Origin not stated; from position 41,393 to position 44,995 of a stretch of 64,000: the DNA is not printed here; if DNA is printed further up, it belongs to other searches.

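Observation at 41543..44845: Solitary ~1100-aa helical-repeat protein ending in a split PIN-like nuclease domain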

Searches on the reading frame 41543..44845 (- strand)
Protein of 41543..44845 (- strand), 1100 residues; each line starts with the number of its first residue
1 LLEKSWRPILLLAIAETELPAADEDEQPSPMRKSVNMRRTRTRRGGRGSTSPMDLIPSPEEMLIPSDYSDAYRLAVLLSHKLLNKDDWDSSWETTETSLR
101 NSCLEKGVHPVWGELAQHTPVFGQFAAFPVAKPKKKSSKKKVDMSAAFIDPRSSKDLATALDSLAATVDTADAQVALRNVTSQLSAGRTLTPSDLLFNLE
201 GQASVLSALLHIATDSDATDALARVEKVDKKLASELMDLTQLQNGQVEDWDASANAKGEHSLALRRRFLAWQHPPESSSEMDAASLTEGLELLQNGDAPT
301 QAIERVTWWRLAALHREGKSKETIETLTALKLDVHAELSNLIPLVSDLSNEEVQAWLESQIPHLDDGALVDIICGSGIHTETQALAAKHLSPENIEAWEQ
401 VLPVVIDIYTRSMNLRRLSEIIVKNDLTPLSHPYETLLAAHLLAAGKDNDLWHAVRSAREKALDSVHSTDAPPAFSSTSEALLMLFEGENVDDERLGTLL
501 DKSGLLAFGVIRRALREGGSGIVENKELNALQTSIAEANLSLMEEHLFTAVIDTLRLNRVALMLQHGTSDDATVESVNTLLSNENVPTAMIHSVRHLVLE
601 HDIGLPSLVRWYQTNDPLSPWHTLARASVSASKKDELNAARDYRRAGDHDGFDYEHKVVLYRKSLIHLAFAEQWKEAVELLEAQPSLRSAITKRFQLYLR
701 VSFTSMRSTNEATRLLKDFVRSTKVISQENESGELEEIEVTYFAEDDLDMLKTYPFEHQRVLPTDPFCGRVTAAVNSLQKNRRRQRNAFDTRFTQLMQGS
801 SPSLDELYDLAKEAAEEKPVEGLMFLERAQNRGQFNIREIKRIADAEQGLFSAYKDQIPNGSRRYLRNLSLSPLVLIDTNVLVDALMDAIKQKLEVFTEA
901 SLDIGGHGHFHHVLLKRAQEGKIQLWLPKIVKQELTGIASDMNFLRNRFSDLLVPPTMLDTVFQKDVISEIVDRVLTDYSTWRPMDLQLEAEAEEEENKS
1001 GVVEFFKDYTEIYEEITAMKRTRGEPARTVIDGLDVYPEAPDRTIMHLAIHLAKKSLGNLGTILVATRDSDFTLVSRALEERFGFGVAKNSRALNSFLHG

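Call 3: search_protein_families(library=pfam, proteins=[window:41543-44845:-], max_evalue=10)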
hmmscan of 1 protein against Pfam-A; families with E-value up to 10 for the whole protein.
window:41543-44845:- (1100 aa): 1 family
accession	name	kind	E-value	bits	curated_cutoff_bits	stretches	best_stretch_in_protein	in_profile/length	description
PF16289.11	PIN_12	-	0.07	13.9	32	1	875-1072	1-172/172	PIN domain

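Call 4: search_protein_families(library=ncbifam, proteins=[window:41543-44845:-], max_evalue=10)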
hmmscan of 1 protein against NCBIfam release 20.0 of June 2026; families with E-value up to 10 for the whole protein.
window:41543-44845:- (1100 aa): 0 families

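Call 5: search_solved_structures(query=window:41543-44845:-, max_evalue=10, show_alignments=2)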
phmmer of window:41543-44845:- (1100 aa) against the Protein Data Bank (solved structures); distinct sequences matched with E-value up to 10: 0.

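Call 6: find_homologous_proteins(query=window:41543-44845:-, max_evalue=0.001)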
Query window:41543-44845:- (1100 aa): 113 proteins with E <= 0.001 among 8000 candidates.
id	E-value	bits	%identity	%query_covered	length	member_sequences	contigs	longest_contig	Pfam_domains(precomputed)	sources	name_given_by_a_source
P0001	0.0e+0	2430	100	100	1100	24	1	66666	-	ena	-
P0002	0.0e+0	2321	100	95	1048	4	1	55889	-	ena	-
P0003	0.0e+0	2313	100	95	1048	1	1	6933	-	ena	-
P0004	0.0e+0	2300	96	97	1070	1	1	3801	-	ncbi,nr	ncbi:MAG TPA: hypothetical protein D7H93_06490 [Candidatus Poseidoniales archaeon]|nr:MAG TPA: hypot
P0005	0.0e+0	2295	96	97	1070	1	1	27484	-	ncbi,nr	ncbi:MAG TPA: hypothetical protein D7H89_05620 [Candidatus Poseidoniales archaeon]|nr:MAG TPA: hypot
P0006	0.0e+0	2291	98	95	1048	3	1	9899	-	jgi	jgi:hypothetical protein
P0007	0.0e+0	2287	96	97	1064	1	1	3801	-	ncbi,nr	ncbi:MAG TPA: hypothetical protein HA307_06495 [Candidatus Poseidoniaceae archaeon]|nr:hypothetical 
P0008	0.0e+0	2252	96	95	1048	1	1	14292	-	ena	-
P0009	0.0e+0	2250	96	95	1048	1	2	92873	-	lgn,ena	-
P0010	0.0e+0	2249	96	95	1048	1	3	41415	-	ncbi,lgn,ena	-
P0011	0.0e+0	2249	96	95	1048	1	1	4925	-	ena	-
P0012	0.0e+0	2248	96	95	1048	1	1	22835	-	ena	-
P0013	0.0e+0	2248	96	95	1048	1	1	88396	-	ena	-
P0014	0.0e+0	2248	96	95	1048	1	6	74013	-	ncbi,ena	-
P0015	0.0e+0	2248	96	95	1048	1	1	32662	-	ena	-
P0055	0.0e+0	1543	63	100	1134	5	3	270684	-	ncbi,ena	-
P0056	0.0e+0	1528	63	100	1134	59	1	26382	-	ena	-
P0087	0.0e+0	1324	54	100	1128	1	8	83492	-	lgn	-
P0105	0.0e+0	1053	47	100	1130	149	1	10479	-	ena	-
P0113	1.4e-138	482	31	100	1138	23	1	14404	-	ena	-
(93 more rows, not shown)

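Call 18: find_encoding_contigs(protein=P0113, flank=8000, max_places=2)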
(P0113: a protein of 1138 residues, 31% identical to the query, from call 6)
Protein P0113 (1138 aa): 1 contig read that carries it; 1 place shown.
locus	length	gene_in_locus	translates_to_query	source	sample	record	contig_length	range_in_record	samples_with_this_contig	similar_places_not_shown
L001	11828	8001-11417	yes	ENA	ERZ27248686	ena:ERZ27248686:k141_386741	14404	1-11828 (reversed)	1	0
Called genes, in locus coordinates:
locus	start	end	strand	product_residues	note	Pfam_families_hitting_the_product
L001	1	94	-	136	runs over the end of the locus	PF00293:NUDIX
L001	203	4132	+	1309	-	-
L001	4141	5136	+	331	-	-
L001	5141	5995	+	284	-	PF02678:Pirin, PF05726:Pirin_C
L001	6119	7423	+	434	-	-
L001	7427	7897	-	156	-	-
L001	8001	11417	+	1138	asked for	-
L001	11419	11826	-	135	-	?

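Call 20: find_encoding_contigs(protein=P0105, flank=8000, max_places=1)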
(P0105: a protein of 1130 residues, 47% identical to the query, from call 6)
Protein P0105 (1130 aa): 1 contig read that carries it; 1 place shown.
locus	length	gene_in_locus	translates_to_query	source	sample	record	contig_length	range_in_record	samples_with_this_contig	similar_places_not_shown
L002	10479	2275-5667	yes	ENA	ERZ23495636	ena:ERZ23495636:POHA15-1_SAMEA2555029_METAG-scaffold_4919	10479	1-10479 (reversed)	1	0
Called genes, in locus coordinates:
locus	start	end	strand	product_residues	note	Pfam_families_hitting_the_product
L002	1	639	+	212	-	?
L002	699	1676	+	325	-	-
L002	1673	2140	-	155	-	-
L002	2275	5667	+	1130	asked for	-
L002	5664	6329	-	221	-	PF05724:TPMT, PF13489:Methyltransf_23, PF13847:Methyltransf_31 (weak), PF08241:Methyltransf_11, PF08242:Methyltransf_12, PF13649:Methyltransf_25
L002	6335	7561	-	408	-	PF00180:Iso_dh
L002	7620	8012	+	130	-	PF02566:OsmC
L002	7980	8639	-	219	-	-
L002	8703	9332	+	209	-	-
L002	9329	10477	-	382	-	?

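Call 21: find_encoding_contigs(protein=P0087, flank=8000, max_places=1)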
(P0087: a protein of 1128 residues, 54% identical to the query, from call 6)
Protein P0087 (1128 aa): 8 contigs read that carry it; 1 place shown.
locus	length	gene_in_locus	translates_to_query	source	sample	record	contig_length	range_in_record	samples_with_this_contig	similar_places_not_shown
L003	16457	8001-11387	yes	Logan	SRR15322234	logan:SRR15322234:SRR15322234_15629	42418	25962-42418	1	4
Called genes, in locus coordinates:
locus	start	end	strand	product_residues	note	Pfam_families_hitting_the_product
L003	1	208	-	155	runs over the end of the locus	PF00293:NUDIX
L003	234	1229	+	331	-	-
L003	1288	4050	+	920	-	-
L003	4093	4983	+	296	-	-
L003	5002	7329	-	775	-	PF03176:MMPL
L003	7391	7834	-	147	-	-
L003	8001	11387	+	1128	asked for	-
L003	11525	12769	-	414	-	PF00180:Iso_dh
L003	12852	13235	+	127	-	PF02566:OsmC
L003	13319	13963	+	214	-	-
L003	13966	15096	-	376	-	PF00091:Tubulin, PF12327:FtsZ_C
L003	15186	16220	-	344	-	PF14520:HHH_5, PF00154:RecA_N, PF08423:Rad51, PF13481:AAA_25, PF06745:ATPase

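Call 22: find_encoding_contigs(protein=P0055, flank=8000, max_places=1)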
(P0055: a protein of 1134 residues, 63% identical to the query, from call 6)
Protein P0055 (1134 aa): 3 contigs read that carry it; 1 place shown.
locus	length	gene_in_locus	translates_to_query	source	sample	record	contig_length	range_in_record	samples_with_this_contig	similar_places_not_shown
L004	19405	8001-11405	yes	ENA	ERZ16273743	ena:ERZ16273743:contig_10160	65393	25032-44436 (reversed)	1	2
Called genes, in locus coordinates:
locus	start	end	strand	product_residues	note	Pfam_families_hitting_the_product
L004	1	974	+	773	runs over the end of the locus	PF00390:malic, PF03949:Malic_M, PF01515:PTA_PTB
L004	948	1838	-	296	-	-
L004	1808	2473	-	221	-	PF00462:Glutaredoxin (faint), PF13409:GST_N_2 (weak), PF13417:GST_N_3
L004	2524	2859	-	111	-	-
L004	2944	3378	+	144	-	PF02590:SPOUT_MTase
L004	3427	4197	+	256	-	-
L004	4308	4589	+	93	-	-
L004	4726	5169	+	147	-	PF09969:DUF2203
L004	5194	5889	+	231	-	PF01923:Cob_adeno_trans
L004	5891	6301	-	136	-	PF00293:NUDIX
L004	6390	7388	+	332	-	-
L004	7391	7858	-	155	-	-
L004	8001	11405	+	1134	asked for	-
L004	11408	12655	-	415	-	PF00180:Iso_dh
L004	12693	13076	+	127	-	PF02566:OsmC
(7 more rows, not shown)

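Call 31: search_protein_families(library=padloc, proteins=[window:41543-44845:-], max_evalue=10)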
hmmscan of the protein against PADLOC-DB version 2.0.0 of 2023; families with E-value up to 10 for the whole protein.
window:41543-44845:- (1100 aa): 0 families

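Call 33: predict_structure(alignment_id=A1)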
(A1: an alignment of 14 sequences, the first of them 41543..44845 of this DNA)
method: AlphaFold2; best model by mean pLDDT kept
length: 1100 residues; sequences in the alignment: 14
mean_pLDDT: 80.8   pTM: 0.62
mean pLDDT of the five models: 80.8, 80.2, 76.8, 74.2, 69.4
residues with pLDDT >= 90: 287; 70-90: 650; 50-70: 84; < 50: 79
segments of 3 or more residues with pLDDT < 50: 1-55, 133-139, 783-786, 898-907
pLDDT, mean of each block of 10 residues (from residue 1): 35 34 33 29 31 57 71 77 64 83 77 59 70 46 81 88 80 73 80 85 89 88 89 91 85 85 91 86 90 86 87 87 87 79 84 90 90 88 90 86 91 92 90 94 88 92 88 90 83 79 88 63 80 90 91 83 68 83 82 76 83 88 92 92 92 86 93 94 83 89 92 91 78 72 76 78 89 81 57 79 87 87 85 83 90 90 81 92 89 66 49 87 92 92 86 82 92 94 81 87 86 81 60 69 92 88 90 86 88 77
secondary structure, 60 per line:
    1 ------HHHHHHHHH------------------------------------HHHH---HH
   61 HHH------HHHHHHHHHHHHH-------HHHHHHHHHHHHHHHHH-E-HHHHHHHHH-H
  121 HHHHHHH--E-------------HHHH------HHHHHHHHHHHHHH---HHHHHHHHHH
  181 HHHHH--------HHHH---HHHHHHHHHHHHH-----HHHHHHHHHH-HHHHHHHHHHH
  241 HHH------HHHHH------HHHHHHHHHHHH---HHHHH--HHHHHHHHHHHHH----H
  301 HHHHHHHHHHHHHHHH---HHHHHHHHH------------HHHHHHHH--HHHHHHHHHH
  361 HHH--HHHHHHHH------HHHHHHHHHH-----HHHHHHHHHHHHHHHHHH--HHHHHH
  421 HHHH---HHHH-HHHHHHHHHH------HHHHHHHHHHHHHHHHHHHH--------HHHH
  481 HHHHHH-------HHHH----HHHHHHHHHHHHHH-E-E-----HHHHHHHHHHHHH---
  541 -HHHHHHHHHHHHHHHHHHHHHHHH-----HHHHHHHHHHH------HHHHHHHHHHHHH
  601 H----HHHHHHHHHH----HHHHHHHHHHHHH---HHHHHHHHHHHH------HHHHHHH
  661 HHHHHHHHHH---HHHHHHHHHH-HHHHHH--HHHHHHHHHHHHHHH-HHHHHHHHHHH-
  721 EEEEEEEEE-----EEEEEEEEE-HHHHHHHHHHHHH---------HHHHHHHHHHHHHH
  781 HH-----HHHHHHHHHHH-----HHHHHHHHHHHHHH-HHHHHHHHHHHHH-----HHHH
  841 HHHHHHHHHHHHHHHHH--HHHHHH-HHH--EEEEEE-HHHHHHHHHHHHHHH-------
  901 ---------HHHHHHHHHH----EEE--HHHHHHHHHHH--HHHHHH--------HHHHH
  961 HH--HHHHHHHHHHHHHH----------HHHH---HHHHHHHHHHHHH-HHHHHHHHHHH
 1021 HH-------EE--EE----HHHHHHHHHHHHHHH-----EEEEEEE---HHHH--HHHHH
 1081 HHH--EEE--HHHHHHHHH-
elements in order (helices of 4 or more, strands of 3 or more residues): H7-15 H52-55 H59-63 H70-82 H90-106 H110-118 H120-127 H144-147 H154-167 H171-185 H194-197 H201-213 H219-228 H230-243 H250-254 H261-272 H276-280 H283-295 H300-316 H320-328 H341-348 H351-363 H366-373 H380-389 H395-412 H415-424 H428-431 H433-442 H449-468 H477-486 H494-497 H502-515 H525-537 H542-565 H571-581 H588-601 H606-615 H620-632 H636-647 H654-670 H674-683 H685-690 H693-707 H709-719 E721-729 E735-743 H745-757 H767-782 H788-798 H804-817 H819-831 H837-857 H860-865 E872-877 H879-893 H910-919 E924-926 H929-939 H942-947 H956-962 H965-978 H989-992 H996-1008 H1010-1022 H1040-1054 E1060-1066 H1070-1073 H1076-1083 E1086-1088 H1091-1099

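Call 38: fold_search(model_id=the predicted structure, library=pdb)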
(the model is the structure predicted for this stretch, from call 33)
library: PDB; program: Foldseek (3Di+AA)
matches with E <= 10: 730; with E <= 0.001: 3
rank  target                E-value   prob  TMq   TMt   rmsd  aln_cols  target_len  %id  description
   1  8fgw_D                4.5e-04  0.98  0.12  0.11  35.5      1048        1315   12  Human IFT-A complex structures provide molecular insights into ciliary transport (released 2023-02-22)
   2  8q9t_E                9.6e-04  0.99  0.17  0.17  27.4      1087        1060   13  CryoEM structure of a S. Cerevisiae Ski238 complex bound to RNA (released 2023-11-29)
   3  9hvq_Q                9.6e-04  0.97  0.12  0.14  31.2      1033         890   13  Structure of the transcribing Pol II-DSIF-PAF-SPT6-RECQL5 complex (released 2025-07-16)
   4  3zjy_B                1.8e-03  0.69  0.09  0.10  38.5      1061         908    9  Crystal Structure of Importin 13 - RanGTP - eIF1A complex (released 2013-04-10)
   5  9rtt_Q                2.0e-03  0.97  0.12  0.15  30.8      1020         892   12  Activated Elongation Complex with IWS1 and ELOF1 (released 2025-09-03)
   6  8xi2_I                3.0e-03  0.94  0.11  0.16  30.9       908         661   13  Cryo-EM structure of the Chlamydomonas C* complex (released 2024-10-09)
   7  7qdr_B                3.4e-03  0.96  0.17  0.15  34.7      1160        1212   12  Apo human SKI complex in the closed state (released 2022-02-02)
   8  4buj_B                3.6e-03  0.91  0.14  0.13  27.3      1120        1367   12  Crystal structure of the S. cerevisiae Ski2-3-8 complex (released 2013-08-28)
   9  9g8r_B                3.7e-03  0.93  0.16  0.16  35.7      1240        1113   11  human SKI7-SKI238 complex in the open state (released 2024-10-16)
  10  2xwu_B                4.5e-03  0.89  0.14  0.16  34.9      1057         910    9  CRYSTAL STRUCTURE OF IMPORTIN 13 - UBC9 COMPLEX (released 2010-12-29)
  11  6bq1_B                5.4e-03  0.94  0.12  0.16  25.2       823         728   11  Human PI4KIIIa lipid kinase complex (released 2017-12-13)
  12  6x2u_C                5.8e-03  0.75  0.12  0.13  38.2      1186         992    9  Crystal Structure of PKINES peptide bound to CRM1 (released 2020-07-01)
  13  7qdz_B                6.5e-03  0.82  0.15  0.14  34.8      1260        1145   11  80S-bound human SKI complex in the closed state (released 2022-02-09)
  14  9cad_D                7.0e-03  0.47  0.10  0.05  35.2      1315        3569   12  Cryo-EM structure of the TRRAP lobe of the native human TIP60 complex (composite structure) (released 2025-06-18)
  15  7t3t_A                7.3e-03  0.38  0.10  0.07  44.9      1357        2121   11  IP3, ATP, and Ca2+ bound type 3 IP3 receptor in the active state (released 2022-03-23)
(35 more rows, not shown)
